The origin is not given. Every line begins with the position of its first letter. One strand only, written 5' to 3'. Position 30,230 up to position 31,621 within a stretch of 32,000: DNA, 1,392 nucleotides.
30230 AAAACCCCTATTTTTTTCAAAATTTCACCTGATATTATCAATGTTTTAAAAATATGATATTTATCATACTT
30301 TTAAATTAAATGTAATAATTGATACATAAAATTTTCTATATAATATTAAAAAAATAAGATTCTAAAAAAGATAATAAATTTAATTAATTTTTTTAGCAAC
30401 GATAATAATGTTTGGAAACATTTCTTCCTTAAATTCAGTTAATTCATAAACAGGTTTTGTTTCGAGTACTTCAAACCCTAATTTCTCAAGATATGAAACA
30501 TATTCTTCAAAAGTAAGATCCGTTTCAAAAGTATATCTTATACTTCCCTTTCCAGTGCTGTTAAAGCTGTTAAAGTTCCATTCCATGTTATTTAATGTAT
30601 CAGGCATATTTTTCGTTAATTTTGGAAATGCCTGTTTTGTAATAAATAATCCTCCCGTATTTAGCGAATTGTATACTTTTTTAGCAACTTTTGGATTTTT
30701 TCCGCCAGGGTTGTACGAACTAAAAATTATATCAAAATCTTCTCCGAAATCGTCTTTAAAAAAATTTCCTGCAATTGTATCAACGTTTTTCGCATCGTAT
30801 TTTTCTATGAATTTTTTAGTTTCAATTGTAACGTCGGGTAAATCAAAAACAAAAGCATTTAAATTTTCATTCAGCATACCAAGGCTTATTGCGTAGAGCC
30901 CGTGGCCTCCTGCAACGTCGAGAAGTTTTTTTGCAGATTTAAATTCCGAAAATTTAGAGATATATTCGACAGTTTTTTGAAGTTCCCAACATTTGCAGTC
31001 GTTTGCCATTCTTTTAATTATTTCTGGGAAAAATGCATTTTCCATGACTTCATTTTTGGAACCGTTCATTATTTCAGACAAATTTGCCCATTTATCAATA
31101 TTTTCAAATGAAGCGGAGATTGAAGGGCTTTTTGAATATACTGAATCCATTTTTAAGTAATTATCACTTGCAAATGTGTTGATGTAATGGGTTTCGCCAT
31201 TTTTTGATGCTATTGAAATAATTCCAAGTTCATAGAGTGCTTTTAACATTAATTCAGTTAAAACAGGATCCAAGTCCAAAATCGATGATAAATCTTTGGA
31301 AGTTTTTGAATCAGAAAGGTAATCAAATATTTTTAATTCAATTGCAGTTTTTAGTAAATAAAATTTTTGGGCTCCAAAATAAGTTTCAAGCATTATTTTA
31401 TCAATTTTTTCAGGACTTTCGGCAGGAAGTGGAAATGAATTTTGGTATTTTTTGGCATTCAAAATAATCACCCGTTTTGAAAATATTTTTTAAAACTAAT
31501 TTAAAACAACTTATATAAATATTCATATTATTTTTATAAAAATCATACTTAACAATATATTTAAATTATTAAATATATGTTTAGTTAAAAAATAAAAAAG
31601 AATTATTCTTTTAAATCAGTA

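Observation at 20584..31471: Nine-gene, ~10.9-kb locus: one FecCD/BtuCD-type importer, four binding-protein paralogues, a radical SAM enzyme and two SAM methyltransferases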

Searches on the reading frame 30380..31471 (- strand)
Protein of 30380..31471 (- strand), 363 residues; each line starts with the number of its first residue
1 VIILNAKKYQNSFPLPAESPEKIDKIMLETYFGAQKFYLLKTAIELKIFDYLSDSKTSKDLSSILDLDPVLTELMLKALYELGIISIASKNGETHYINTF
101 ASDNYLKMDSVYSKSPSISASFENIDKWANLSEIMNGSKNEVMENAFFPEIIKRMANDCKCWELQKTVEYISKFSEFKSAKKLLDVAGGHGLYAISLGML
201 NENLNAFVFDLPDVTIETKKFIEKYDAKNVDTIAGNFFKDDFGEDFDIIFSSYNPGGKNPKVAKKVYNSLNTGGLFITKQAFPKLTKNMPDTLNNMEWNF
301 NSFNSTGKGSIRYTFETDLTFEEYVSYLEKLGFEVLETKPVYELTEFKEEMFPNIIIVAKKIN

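Call 3: search_protein_families(library=pfam, proteins=[window:30380-31471:-], max_evalue=0.01)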
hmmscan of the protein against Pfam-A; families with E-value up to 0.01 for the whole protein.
window:30380-31471:- (363 aa): 2 families
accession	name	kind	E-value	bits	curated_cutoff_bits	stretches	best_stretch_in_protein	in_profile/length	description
PF08100.18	Dimerisation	-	4.6e-11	42.8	25.6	1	25-107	7-92/93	O-methyltransferase dimerisation domain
PF00891.24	Methyltransf_2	-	4.2e-09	36.5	22.3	1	171-245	55-128/210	O-methyltransferase domain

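Call 4: search_protein_families(library=ncbifam, proteins=[window:30380-31471:-], max_evalue=0.01)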
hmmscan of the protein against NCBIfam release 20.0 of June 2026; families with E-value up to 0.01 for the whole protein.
window:30380-31471:- (363 aa): 3 families
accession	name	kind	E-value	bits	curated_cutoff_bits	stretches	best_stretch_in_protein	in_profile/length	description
TIGR02716.1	C20_methyl_CrtF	equivalog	3.9e-08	32.7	276.1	1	36-275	3-249/306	bacteriochlorophyllide d C-20 methyltransferase BchU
NF053543.1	FlxJ_fam_MTase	equivalog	0.0076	15.2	560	0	178-252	176-253/352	FlxJ family methyltransferase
TIGR03534.1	RF_mod_PrmC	equivalog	0.0084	15.6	199.1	0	169-251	78-162/253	peptide chain release factor N(5)-glutamine methyltransferase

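Call 20: search_solved_structures(query=window:30380-31471:-, max_evalue=0.001)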
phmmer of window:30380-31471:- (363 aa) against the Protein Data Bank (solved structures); distinct sequences matched with E-value up to 0.001: 8.
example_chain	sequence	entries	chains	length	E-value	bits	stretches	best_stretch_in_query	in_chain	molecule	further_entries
3mcz_A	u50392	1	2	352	6.3e-12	48.6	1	37-227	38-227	O-methyltransferase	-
7wdq_A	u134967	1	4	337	2.1e-10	43.5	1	32-277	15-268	SAM-dependent MTHB methyltransferase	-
7wdw_A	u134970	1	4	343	2.3e-10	43.4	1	32-277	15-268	DSYB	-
4a6d_A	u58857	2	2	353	5.3e-09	38.9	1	36-277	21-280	HYDROXYINDOLE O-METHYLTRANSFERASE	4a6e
1x19_A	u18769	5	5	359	9.5e-07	31.5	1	32-277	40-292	CrtF-related protein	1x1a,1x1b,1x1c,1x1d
2r3s_A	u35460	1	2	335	8.8e-06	28.4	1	179-250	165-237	uncharacterized protein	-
5i2h_A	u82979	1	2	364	0.00046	22.7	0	175-268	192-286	O-methyltransferase family 2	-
4qvg_A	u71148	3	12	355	0.00089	21.8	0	175-284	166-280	SibL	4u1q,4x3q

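Call 77: find_homologous_proteins(query=window:30380-31471:-, max_evalue=1e-10)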
Query window:30380-31471:- (363 aa): 182 proteins with E <= 1e-10 among 2296 candidates; the best 120 are listed.
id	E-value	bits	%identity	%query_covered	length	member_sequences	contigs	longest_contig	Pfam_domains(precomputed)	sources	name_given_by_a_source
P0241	4.2e-231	784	98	99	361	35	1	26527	PF00891.25,PF08100.19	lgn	-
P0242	2.2e-205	700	85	99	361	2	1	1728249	PF00891.25,PF08100.19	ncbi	ncbi:methyltransferase family protein [Methanococcus sp. CF]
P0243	3.9e-197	672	82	100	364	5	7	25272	PF13847.13,PF00891.25,PF08100.19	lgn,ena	-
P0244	2.6e-194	663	82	100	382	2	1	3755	PF13847.13,PF00891.25,PF08100.19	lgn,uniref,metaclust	uniref:O-methyltransferase n=1 Tax=Methanococcus maripaludis (strain C6 / ATCC BAA-1332) TaxID=44415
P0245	4.3e-175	600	75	99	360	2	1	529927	PF00891.25,PF08100.19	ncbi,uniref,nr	ncbi:methyltransferase dimerization domain-containing protein [Methanococcus maripaludis]|uniref:O-m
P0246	2.0e-165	568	75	96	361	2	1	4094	PF00891.25,PF08100.19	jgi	-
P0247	4.2e-150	518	65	99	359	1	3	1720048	PF00891.25,PF08100.19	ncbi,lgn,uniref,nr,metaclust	ncbi:conserved hypothetical protein [Methanococcus vannielii SB]|uniref:O-methyltransferase family 2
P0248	1.9e-118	414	58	96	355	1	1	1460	PF00891.25,PF08100.19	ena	-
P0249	6.2e-114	399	56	96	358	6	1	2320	PF00891.25,PF08100.19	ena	-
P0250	2.2e-112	394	56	92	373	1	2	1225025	PF00891.25,PF08100.19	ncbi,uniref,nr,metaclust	ncbi:methyltransferase [Methanotorris formicicus]|uniref:O-methyltransferase family 2 n=1 Tax=Methan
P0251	4.9e-112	393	55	96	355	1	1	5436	PF00891.25,PF08100.19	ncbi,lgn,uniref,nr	ncbi:methyltransferase [Methanothermococcus sp.]|uniref:methyltransferase n=1 Tax=Methanothermococcu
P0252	8.0e-112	392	55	96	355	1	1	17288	PF00891.25,PF08100.19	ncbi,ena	-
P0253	2.9e-111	390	54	95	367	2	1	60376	PF00891.25,PF08100.19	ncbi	-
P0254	8.0e-110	385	53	95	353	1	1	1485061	PF00891.25,PF08100.19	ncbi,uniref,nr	ncbi:methyltransferase [Methanocaldococcus fervens]|uniref:O-methyltransferase family 2 n=1 Tax=Meth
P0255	1.5e-109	384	53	96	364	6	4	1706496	PF00891.25,PF08100.19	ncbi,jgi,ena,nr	ncbi:MAG: hypothetical protein PWP15_619 [Methanothermococcus sp.]|nr:hypothetical protein [Methanot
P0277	3.8e-86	307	45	96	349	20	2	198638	PF00891.25,PF08100.19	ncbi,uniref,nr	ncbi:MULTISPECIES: class I SAM-dependent methyltransferase [Methanobacterium]|uniref:SAM-dependent m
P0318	1.3e-68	250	44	83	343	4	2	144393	PF00891.25,PF08100.19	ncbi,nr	ncbi:MAG: methyltransferase [Archaeoglobales archaeon]|nr:methyltransferase [Archaeoglobales archaeo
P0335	3.7e-64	235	37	84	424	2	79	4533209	PF00891.25,PF08100.19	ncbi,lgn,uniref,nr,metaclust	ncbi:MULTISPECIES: methyltransferase [Methanosarcina]|uniref:O-methyltransferase n=3 Tax=Methanosarc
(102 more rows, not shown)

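Call 78: find_encoding_contigs(protein=P0277, flank=7000, max_places=1)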
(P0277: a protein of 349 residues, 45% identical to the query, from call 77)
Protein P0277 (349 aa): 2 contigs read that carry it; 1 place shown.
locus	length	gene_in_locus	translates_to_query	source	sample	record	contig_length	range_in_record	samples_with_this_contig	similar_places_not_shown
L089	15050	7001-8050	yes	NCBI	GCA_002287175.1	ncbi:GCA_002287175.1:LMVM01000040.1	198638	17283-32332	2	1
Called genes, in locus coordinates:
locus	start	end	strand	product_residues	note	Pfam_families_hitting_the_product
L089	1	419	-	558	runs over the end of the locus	PF00390:malic, PF03949:Malic_M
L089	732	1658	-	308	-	PF02985:HEAT (faint), PF13646:HEAT_2, PF03130:HEAT_PBS (faint), PF13646:HEAT_2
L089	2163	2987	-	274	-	PF00977:His_biosynth, PF05690:ThiG (faint), PF01207:Dus (faint), PF03060:NMO (faint), PF04309:G3P_antiterm (faint)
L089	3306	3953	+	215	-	PF01613:Flavin_Reduct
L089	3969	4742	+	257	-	PF00142:Fer4_NifH (faint), PF01656:CbiA, PF06564:CBP_BcsQ (faint), PF10609:ParA (weak), PF13614:AAA_31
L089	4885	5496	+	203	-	PF02663:FmdE, PF01258:zf-dskA_traR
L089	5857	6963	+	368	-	PF01497:Peripla_BP_2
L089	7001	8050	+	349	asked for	PF08100:Dimerisation, PF00891:Methyltransf_2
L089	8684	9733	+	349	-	PF08100:Dimerisation, PF00891:Methyltransf_2 (weak)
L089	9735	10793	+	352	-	PF01032:FecCD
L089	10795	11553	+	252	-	PF02463:SMC_N (weak), PF00005:ABC_tran, PF13304:AAA_21 (faint)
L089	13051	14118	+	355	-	PF01497:Peripla_BP_2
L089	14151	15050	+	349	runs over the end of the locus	PF08100:Dimerisation, PF00891:Methyltransf_2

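Call 79: find_encoding_contigs(protein=P0335, flank=7000, max_places=1)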
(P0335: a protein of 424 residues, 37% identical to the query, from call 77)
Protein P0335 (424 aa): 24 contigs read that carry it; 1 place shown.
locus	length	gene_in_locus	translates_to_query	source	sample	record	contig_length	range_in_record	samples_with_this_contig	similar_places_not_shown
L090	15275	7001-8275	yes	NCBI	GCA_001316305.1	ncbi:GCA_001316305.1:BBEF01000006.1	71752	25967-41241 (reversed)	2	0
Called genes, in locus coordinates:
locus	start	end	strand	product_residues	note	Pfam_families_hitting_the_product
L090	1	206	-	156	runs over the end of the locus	-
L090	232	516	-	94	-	-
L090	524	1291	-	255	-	-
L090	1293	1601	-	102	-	PF01909:NTP_transf_2 (faint)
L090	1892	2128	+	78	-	-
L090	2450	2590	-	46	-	-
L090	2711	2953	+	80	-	-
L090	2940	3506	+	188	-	PF03193:RsgA_GTPase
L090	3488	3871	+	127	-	PF03193:RsgA_GTPase, PF00005:ABC_tran, PF00350:Dynamin_N (faint), PF01926:MMR_HSR1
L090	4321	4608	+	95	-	PF04015:DUF362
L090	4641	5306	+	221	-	PF04015:DUF362, PF00037:Fer4 (weak), PF12837:Fer4_6 (weak), PF13187:Fer4_9, PF12797:Fer4_2 (weak), PF12838:Fer4_7 (weak), PF13237:Fer4_10 (weak), PF00037:Fer4, +7 more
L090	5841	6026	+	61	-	PF13783:DUF4177 (weak)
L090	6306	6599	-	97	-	-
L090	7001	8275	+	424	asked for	PF08100:Dimerisation (weak), PF00891:Methyltransf_2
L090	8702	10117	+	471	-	PF00989:PAS, PF08448:PAS_4, PF08447:PAS_3, PF13426:PAS_9 (weak), PF00989:PAS (weak), PF08447:PAS_3, PF13426:PAS_9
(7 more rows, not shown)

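Call 80: find_encoding_contigs(protein=P0318, flank=7000, max_places=1)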
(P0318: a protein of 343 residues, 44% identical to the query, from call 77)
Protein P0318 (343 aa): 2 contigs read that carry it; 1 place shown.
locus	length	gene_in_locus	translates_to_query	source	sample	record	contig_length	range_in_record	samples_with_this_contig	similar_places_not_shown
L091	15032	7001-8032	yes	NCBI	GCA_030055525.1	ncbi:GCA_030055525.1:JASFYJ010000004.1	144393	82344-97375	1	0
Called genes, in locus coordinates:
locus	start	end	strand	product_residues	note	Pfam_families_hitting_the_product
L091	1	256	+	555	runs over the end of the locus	PF02745:MCR_alpha_N, PF02249:MCR_alpha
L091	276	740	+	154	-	PF09888:DUF2115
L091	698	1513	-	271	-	PF00142:Fer4_NifH, PF01656:CbiA, PF10609:ParA (weak)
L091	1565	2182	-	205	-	PF01914:MarC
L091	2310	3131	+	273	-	PF01993:MTD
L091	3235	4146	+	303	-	PF00005:ABC_tran, PF13304:AAA_21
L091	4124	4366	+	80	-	-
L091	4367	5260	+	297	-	PF12679:ABC2_membrane_2, PF12730:ABC2_membrane_4, PF10920:DUF2705 (weak)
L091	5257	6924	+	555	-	PF07705:CARDB (weak), PF06280:fn3_5 (faint), PF16116:DUF4832 (faint), PF23619:Ig_VWA7 (faint), PF11614:FixG_C (faint), PF01835:MG2 (faint), PF13620:CarboxypepD_reg, PF10633:NPCBM_assoc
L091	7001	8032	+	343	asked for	PF08100:Dimerisation, PF00891:Methyltransf_2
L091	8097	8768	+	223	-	-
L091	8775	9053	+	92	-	PF14947:HTH_45, PF22194:WHD_F93 (faint)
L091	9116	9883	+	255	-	PF24279:HVO_2525_N, PF04967:HTH_10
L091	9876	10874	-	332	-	PF00491:Arginase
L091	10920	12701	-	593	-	PF01208:URO-D, PF02607:B12-binding_2, PF02310:B12-binding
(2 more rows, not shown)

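Call 81: search_protein_families(library=ncbifam, proteins=[L089:3969-4742:+, L089:4885-5496:+], max_evalue=0.00001)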
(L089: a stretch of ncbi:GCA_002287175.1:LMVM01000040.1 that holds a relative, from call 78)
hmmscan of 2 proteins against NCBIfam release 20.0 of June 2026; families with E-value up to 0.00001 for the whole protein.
L089:3969-4742:+ (257 aa): 9 families
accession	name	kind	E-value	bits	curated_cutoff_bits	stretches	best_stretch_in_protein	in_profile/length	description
TIGR01969.1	minD_arch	subfamily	3.6e-14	52.6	201.75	1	5-71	5-71/251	cell division ATPase MinD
NF041546.1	ParA_partition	equivalog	9.9e-14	51.4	180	1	5-39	4-38/203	ParA family partition ATPase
TIGR03371.1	cellulose_yhjQ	equivalog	4.9e-12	45.8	157.85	0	4-42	4-43/246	cellulose biosynthesis protein BcsQ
TIGR01968.1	minD_bact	equivalog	1.3e-09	37.8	212.9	0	4-50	5-51/261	septum site-determining protein MinD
NF047398.1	AAA_KGGVGR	domain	2.1e-08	34.7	90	1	6-170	8-172/190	KGGVGR-motif variant AAA ATPase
TIGR01007.1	eps_fam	subfamily_domain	2.8e-07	30.3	108.05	0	5-71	22-88/204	polysaccharide biosynthesis tyrosine autokinase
TIGR03815.1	CpaE_hom_Actino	equivalog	2.9e-07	30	154.45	1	5-52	116-163/340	septum site-determining protein Ssd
NF009701.0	PRK13230.1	subfamily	4.5e-06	25.9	350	0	1-64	1-63/291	nitrogenase reductase-like protein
NF041136.1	MrpORP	equivalog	5.7e-06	25.8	450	0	4-56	9-61/365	iron-sulfur cluster carrier protein MrpORP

L089:4885-5496:+ (203 aa): 0 families
